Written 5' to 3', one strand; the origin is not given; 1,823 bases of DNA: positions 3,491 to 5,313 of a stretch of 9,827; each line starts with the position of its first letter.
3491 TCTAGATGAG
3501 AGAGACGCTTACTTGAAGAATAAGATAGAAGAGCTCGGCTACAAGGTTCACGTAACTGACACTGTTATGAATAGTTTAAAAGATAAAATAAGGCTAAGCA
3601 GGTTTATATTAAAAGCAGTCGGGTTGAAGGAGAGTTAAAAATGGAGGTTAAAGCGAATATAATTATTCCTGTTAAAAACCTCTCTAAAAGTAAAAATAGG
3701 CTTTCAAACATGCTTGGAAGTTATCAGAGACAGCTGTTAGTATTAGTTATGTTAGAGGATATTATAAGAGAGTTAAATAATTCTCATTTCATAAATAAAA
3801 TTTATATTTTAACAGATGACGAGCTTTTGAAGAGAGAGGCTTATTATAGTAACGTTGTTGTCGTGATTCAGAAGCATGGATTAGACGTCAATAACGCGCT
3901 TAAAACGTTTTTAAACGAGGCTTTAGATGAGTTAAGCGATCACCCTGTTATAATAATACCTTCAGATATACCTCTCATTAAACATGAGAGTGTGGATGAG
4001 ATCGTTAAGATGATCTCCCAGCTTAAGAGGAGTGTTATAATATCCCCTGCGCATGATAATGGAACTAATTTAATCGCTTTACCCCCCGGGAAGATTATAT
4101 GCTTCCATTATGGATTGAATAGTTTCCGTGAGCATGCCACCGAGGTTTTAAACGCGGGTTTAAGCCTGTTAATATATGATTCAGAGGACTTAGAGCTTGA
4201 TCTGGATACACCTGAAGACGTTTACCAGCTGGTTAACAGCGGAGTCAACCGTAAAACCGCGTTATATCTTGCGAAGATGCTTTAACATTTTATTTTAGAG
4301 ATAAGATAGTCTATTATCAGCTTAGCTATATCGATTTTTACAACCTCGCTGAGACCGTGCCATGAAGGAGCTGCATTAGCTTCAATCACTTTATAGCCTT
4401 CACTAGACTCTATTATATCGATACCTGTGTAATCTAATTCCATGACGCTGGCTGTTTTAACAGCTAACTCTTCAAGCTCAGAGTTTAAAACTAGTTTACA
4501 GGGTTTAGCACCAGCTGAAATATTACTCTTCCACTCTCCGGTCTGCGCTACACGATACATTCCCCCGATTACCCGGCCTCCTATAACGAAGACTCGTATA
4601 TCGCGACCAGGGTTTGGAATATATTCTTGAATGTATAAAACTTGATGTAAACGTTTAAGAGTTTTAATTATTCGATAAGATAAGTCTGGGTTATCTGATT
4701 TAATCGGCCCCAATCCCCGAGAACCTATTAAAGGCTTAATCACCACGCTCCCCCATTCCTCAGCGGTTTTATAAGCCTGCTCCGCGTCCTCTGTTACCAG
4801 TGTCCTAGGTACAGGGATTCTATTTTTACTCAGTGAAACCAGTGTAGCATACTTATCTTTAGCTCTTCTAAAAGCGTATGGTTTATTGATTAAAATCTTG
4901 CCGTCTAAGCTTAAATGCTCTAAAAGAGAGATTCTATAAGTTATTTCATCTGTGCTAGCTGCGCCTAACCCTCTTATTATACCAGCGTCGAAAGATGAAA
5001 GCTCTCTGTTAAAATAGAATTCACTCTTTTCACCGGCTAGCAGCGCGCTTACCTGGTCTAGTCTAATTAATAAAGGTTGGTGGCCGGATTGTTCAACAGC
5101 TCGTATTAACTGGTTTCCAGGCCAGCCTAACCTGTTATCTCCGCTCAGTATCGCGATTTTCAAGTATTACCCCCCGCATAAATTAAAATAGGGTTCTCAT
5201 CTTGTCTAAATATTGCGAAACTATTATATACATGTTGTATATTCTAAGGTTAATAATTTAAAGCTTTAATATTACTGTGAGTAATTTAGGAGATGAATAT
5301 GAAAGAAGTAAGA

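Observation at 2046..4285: Archaeal F420 cluster with a free-standing FbiE-like reductase implies the PEP/dehydro-F420-0 route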

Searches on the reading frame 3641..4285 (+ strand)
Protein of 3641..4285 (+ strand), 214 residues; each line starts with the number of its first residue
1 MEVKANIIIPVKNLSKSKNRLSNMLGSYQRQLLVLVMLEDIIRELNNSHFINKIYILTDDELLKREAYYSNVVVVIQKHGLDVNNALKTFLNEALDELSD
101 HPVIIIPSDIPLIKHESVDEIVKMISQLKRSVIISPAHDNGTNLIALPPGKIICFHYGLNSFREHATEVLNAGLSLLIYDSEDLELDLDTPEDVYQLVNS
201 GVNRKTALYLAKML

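Call 3: search_protein_families(library=pfam, proteins=[window:3641-4285:+], max_evalue=0.01)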
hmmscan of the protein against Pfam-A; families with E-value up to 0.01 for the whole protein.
window:3641-4285:+ (214 aa): 4 families
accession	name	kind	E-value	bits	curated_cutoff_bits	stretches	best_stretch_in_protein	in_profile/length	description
PF01983.22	CofC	-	2.8e-35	121.9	22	1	6-213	2-198/217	Guanylyl transferase CofC like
PF02348.25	CTP_transf_3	-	3.4e-06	27.5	22.6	1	36-130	25-119/217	Cytidylyltransferase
PF09837.15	DUF2064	-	4.4e-05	23.7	25.8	1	68-148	29-106/120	Uncharacterized protein conserved in bacteria (DUF2064)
PF12804.13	NTP_transf_3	-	0.00047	20.8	27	1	37-142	26-127/160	MobA-like NTP transferase domain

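Call 4: search_protein_families(library=ncbifam, proteins=[window:3641-4285:+], max_evalue=0.01)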
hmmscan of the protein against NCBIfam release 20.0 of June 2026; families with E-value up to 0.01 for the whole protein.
window:3641-4285:+ (214 aa): 15 families
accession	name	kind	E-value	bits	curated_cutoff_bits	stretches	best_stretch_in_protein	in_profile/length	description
TIGR03552.1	F420_cofC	equivalog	2e-41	141.8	105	1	7-206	2-196/196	2-phospho-L-lactate guanylyltransferase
TIGR04282.1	glyco_like_cofC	hypoth_equivalog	1.9e-09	37.6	134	1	13-161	9-158/189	TIGR04282 family arsenosugar biosynthesis glycosyltransferase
NF001457.0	PRK00317.1-3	equivalog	1.7e-05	24.4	164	1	38-134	30-122/200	molybdenum cofactor guanylyltransferase MobA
NF045665.1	NTPtran_DVU1551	equivalog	3.8e-05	22.9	315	1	102-200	93-192/359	DVU_1551 family NTP transferase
NF009905.0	PRK13368.1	subfamily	4.2e-05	23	255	1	36-133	28-122/243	3-deoxy-manno-octulosonate cytidylyltransferase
NF045495.1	AdoCbiPCobY_Meth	equivalog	7.4e-05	22.3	250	1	36-129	29-123/195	adenosylcobinamide-phosphate guanylyltransferase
NF003950.0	PRK05450.1-3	subfamily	0.00014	21.3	234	1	37-134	29-126/248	3-deoxy-manno-octulosonate cytidylyltransferase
TIGR03310.1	matur_MocA_YgfJ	equivalog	0.00019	21.4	186.45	1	37-193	27-184/188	molybdenum cofactor cytidylyltransferase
TIGR00454.1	TIGR00454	hypoth_equivalog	0.00024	21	174.7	1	36-132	28-121/183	TIGR00454 family protein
TIGR01173.1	glmU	equivalog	0.00037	19.4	366.85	1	36-134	29-126/452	bifunctional UDP-N-acetylglucosamine diphosphorylase/glucosamine-1-phosphate N-acetyltransferase GlmU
NF010934.1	PRK14354.1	equivalog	0.00089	17.9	450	1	36-134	28-124/447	bifunctional UDP-N-acetylglucosamine diphosphorylase/glucosamine-1-phosphate N-acetyltransferase GlmU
NF003952.0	PRK05450.1-5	subfamily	0.0015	17.7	193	1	36-134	28-125/250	3-deoxy-manno-octulosonate cytidylyltransferase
NF010932.0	PRK14352.1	equivalog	0.0026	16.5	611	1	42-132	44-133/488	bifunctional UDP-N-acetylglucosamine diphosphorylase/glucosamine-1-phosphate N-acetyltransferase GlmU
NF010936.0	PRK14356.1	equivalog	0.0077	15.2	666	1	50-126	47-124/456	bifunctional UDP-N-acetylglucosamine diphosphorylase/glucosamine-1-phosphate N-acetyltransferase GlmU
NF001837.0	PRK00560.1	equivalog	0.0096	15.6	182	0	81-195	73-185/196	molybdenum cofactor guanylyltransferase MobA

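Call 52: search_solved_structures(query=window:3641-4285:+, max_evalue=0.001, show_alignments=4)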
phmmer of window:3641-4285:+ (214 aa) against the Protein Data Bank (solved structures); distinct sequences matched with E-value up to 0.001: 4.
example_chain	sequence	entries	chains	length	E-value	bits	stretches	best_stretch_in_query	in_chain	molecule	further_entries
2i5e_A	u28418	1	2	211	1.8e-15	60.7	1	7-201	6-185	Hypothetical protein MM_2497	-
7p97_AAA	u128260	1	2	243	1.6e-09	41.3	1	8-200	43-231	3-phospho-D-glycerate guanylyltransferase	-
6bwg_A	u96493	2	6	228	1.6e-05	28.3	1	6-208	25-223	2-phospho-L-lactate guanylyltransferase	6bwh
3cgx_A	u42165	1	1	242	0.0005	23.4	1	15-147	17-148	Putative nucleotide-diphospho-sugar transferase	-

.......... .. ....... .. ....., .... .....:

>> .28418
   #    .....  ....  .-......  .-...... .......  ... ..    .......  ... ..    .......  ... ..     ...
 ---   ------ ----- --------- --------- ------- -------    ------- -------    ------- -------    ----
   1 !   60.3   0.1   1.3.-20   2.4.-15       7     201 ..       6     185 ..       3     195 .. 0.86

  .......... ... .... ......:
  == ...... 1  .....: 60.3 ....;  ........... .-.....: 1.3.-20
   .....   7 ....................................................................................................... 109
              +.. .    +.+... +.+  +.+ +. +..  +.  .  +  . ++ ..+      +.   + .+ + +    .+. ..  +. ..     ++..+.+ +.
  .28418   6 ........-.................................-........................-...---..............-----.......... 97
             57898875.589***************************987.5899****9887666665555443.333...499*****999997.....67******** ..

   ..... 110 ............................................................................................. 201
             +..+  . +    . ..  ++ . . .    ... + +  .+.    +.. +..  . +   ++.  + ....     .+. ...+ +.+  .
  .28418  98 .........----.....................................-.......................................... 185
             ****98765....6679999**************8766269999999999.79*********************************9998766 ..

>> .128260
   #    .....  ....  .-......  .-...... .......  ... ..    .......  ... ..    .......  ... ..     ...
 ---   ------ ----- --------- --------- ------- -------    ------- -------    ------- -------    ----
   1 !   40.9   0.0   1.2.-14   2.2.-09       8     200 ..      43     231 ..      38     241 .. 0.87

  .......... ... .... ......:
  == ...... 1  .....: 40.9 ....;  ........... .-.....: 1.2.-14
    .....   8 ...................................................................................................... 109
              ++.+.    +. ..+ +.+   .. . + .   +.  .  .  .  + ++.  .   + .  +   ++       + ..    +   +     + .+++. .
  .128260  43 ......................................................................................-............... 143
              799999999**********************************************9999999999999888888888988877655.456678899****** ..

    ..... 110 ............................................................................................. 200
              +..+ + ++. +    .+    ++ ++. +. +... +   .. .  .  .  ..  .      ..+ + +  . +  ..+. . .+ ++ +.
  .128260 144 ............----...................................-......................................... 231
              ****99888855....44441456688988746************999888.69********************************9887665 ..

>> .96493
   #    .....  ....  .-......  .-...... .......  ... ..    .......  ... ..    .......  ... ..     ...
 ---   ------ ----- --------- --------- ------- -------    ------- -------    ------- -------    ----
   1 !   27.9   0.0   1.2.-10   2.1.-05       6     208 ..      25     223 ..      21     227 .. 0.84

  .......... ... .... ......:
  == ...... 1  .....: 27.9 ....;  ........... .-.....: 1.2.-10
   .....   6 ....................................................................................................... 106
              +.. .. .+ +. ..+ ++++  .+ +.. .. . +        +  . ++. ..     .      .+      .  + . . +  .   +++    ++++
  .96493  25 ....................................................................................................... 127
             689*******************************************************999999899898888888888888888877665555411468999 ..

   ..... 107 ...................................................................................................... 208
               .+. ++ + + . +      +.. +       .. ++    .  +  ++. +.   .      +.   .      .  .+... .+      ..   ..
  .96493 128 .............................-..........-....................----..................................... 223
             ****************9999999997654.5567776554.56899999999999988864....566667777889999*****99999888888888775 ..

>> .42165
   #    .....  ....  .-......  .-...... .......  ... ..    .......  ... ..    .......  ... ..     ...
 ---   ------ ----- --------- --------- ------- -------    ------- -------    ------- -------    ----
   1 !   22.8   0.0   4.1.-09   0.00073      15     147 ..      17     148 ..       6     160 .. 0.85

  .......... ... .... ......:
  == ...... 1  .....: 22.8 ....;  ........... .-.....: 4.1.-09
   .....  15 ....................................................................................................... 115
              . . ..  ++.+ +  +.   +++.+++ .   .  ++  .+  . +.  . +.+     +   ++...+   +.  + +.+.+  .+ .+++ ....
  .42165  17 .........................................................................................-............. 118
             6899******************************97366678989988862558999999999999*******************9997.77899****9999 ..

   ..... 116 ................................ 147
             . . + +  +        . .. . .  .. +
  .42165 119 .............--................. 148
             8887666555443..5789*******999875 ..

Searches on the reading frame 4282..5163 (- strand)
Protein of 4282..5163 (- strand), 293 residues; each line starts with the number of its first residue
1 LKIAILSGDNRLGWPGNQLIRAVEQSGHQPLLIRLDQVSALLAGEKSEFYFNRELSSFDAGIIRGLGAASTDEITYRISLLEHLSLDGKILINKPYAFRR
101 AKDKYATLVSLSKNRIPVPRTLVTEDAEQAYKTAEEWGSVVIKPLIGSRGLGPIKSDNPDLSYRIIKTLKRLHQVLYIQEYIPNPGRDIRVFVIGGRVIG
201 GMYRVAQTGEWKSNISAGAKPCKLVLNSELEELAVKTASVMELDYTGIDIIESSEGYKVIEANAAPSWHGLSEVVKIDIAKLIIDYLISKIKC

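Call 3: search_protein_families(library=pfam, proteins=[window:4282-5163:-], max_evalue=0.01)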
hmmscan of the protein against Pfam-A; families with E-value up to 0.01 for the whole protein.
window:4282-5163:- (293 aa): 8 families
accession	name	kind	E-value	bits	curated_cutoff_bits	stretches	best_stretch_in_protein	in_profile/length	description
PF08443.16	RimK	-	1.3e-38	132.9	21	1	101-287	1-188/188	RimK-like ATP-grasp domain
PF02955.21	GSH-S_ATP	-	2e-17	63.6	23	1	118-253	12-154/175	Prokaryotic glutathione synthetase, ATP-grasp domain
PF02655.19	ATP-grasp_3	-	4.5e-08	33.8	23.2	1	101-264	1-155/160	ATP-grasp domain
PF18030.7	Rimk_N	-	4.6e-07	30.5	26.4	1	1-97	1-93/94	RimK PreATP-grasp domain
PF14398.11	ATPgrasp_YheCD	-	2.4e-05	24.1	26.8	0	105-155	16-66/255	YheC/D like ATP-grasp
PF14397.11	ATPgrasp_ST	-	4e-05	23.4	31.4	0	92-154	10-77/278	Sugar-transfer associated ATP-grasp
PF14243.11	R2K_3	-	0.0012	19.4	26.3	1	177-265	78-151/169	ATP-grasp domain, R2K clade family 3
PF05770.16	Ins134_P3_kin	-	0.0064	16.5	23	0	229-277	143-194/201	Inositol 1,3,4-trisphosphate 5/6-kinase ATP-grasp domain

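Call 4: search_protein_families(library=ncbifam, proteins=[window:4282-5163:-], max_evalue=0.01)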
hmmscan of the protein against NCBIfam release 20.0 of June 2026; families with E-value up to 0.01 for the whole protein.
window:4282-5163:- (293 aa): 20 families
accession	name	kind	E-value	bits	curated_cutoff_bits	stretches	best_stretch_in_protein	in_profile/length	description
NF040720.1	MptN_Meth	equivalog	7.2e-80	268.2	350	1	2-287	1-290/291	tetrahydromethanopterin:alpha-L-glutamate ligase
TIGR00768.1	rimK_fam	subfamily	9.6e-63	212.1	143.4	1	2-286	1-275/276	RimK family alpha-L-glutamate ligase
TIGR02144.1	LysX_arch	equivalog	7.3e-50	169.6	275.6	1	51-292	38-280/281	lysine biosynthesis protein LysX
TIGR04356.1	grasp_GAK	hypoth_equivalog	6.5e-47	160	300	1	12-291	9-287/287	GAK system ATP-grasp enzyme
NF007764.0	PRK10446.1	equivalog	7e-34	117.5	331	1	1-288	1-287/300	30S ribosomal protein S6--L-glutamate ligase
TIGR04443.1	F420_CofF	equivalog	4.4e-28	98.1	300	1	73-291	62-282/283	coenzyme gamma-F420-2:alpha-L-glutamate ligase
NF003573.0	PRK05246.1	equivalog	4.3e-23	81.6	272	1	75-291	96-313/316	glutathione synthase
TIGR01380.1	glut_syn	equivalog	1.6e-22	79.9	299.05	1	73-287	93-308/312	glutathione synthase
NF009110.0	PRK12458.1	subfamily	6.7e-19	68.1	408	1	86-288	118-321/349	glutathione synthetase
TIGR02068.2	cya_phycin_syn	equivalog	4.3e-14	51.5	850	2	99-206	209-316/862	cyanophycin synthetase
TIGR04187.1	GRASP_SAV_5884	subfamily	8.8e-11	41.6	350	1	86-287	106-311/312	ATP-grasp ribosomal peptide maturase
TIGR03103.1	trio_acet_GNAT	equivalog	3.7e-10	38.9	569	1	98-204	292-397/547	N-acetylglutaminylglutamine synthetase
NF010623.0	PRK14016.1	subfamily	2.6e-09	35.8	877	1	101-205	212-316/871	cyanophycin synthetase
TIGR04185.1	ATPgraspMvdC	equivalog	6.5e-09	35.4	425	1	85-288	105-317/318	MvdC family ATP-grasp ribosomal peptide maturase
NF009402.0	PRK12767.1-1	equivalog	4e-05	22.6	218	1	89-185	101-196/329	carbamoyl phosphate synthase-like protein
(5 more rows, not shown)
